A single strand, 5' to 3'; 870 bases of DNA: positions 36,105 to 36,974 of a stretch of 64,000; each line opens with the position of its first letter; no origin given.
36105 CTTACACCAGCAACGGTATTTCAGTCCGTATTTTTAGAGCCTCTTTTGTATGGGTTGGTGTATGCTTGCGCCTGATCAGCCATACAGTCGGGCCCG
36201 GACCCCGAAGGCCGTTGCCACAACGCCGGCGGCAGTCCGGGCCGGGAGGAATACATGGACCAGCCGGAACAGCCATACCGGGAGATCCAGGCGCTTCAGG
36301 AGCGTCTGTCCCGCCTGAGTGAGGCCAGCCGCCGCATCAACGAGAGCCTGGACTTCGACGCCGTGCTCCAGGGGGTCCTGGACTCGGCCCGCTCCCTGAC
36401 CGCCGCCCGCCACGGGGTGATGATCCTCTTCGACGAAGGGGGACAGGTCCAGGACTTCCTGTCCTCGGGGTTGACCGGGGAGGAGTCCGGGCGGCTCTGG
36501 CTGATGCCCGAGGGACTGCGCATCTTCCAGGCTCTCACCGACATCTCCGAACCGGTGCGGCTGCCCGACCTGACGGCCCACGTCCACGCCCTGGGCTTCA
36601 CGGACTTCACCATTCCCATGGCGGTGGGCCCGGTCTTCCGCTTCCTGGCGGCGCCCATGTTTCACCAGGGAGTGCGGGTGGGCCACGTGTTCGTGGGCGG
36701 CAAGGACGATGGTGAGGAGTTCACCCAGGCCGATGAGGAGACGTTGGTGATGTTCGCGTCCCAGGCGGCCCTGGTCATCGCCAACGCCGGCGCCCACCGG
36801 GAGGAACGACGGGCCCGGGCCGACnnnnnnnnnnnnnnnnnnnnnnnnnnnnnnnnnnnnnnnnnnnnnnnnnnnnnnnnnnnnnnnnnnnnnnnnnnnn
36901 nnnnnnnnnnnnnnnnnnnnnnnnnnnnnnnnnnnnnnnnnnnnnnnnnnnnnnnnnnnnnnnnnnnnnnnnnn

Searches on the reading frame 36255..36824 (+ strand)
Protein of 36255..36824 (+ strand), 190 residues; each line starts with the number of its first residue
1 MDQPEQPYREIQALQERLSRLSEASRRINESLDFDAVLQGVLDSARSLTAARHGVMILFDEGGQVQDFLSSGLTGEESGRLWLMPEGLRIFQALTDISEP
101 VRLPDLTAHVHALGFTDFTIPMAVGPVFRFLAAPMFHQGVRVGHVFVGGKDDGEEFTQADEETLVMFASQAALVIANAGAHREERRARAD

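Call 75: predict_structure(alignment_id=A5)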
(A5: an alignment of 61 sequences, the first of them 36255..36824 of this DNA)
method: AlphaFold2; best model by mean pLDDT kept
length: 190 residues; sequences in the alignment: 61
mean_pLDDT: 80.7   pTM: 0.72
mean pLDDT of the five models: 80.7, 78.4, 78.2, 77.0, 73.3
residues with pLDDT >= 90: 50; 70-90: 100; 50-70: 38; < 50: 2
segments of 3 or more residues with pLDDT < 50: none
pLDDT, mean of each block of 10 residues (from residue 1): 59 72 64 78 91 89 81 82 75 84 90 87 75 91 91 89 91 80 63
secondary structure, 60 per line:
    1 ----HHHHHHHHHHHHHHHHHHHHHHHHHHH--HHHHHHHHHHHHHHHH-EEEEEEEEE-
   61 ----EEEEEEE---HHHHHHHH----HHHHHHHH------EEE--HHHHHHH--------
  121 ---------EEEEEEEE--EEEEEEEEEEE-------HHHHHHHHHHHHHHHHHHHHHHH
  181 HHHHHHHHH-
elements in order: H5-31 H34-49 E51-59 E65-71 H75-82 H87-94 E101-103 H106-112 E130-137 E140-150 H158-189
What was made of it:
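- It has a heptad-like spacing of hydrophobic residues that the stubs retain (call 75; sequence).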
